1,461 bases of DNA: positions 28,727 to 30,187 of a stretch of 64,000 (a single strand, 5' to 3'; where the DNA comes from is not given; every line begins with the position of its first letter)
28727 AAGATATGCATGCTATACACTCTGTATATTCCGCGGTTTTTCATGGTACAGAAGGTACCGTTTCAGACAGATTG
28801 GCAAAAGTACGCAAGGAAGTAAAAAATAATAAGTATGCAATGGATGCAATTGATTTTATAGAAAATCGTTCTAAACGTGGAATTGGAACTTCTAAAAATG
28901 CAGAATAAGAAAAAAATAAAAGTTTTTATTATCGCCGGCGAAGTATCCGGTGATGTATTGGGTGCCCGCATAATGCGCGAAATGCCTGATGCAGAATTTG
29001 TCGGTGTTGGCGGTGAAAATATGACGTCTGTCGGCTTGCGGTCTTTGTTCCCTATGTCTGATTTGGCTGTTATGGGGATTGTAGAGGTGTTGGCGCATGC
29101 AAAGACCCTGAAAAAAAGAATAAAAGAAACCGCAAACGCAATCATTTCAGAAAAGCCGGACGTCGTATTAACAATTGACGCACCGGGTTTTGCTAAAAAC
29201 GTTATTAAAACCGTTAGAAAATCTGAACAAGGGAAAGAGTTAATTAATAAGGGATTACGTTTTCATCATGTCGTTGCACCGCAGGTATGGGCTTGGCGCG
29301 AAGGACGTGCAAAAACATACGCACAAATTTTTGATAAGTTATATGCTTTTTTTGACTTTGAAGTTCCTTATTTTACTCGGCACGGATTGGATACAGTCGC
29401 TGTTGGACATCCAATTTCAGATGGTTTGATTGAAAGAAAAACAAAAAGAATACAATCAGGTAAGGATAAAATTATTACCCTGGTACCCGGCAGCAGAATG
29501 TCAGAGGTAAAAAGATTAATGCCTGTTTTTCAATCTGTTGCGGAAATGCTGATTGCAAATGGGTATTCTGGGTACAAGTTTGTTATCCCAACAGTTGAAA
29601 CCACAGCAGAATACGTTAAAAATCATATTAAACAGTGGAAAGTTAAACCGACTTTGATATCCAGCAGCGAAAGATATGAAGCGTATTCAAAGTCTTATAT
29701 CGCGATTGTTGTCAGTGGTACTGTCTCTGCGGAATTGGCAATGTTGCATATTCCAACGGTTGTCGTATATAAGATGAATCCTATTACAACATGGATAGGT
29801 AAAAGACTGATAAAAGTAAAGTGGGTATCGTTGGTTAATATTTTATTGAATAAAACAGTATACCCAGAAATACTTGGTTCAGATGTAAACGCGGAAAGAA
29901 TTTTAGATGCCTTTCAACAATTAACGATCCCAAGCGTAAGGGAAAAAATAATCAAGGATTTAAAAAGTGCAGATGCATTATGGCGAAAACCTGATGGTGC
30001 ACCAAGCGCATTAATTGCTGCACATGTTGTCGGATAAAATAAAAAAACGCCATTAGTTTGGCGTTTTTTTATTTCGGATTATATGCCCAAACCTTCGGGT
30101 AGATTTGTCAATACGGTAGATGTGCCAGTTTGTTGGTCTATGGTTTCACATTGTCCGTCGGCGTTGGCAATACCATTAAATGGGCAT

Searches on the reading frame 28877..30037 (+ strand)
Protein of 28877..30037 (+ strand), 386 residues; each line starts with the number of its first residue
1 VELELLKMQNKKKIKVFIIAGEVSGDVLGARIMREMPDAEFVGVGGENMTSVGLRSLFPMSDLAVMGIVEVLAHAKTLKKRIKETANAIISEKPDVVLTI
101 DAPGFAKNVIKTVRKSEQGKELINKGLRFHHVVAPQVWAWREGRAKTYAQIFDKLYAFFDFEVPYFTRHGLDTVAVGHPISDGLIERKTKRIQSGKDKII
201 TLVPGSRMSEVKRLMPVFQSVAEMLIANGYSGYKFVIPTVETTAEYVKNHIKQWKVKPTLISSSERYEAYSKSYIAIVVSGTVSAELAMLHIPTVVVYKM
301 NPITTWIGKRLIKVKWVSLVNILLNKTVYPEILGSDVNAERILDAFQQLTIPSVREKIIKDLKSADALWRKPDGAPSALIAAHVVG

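Call 89: search_protein_families(library=pfam, proteins=[window:28877-30037:+], max_evalue=0.0001)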
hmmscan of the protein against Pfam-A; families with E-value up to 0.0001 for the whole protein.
window:28877-30037:+ (386 aa): 1 family
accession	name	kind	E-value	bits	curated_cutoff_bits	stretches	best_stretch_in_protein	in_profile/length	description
PF02684.21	LpxB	-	3.3e-86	289.9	22.6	1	16-349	1-338/374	Lipid-A-disaccharide synthetase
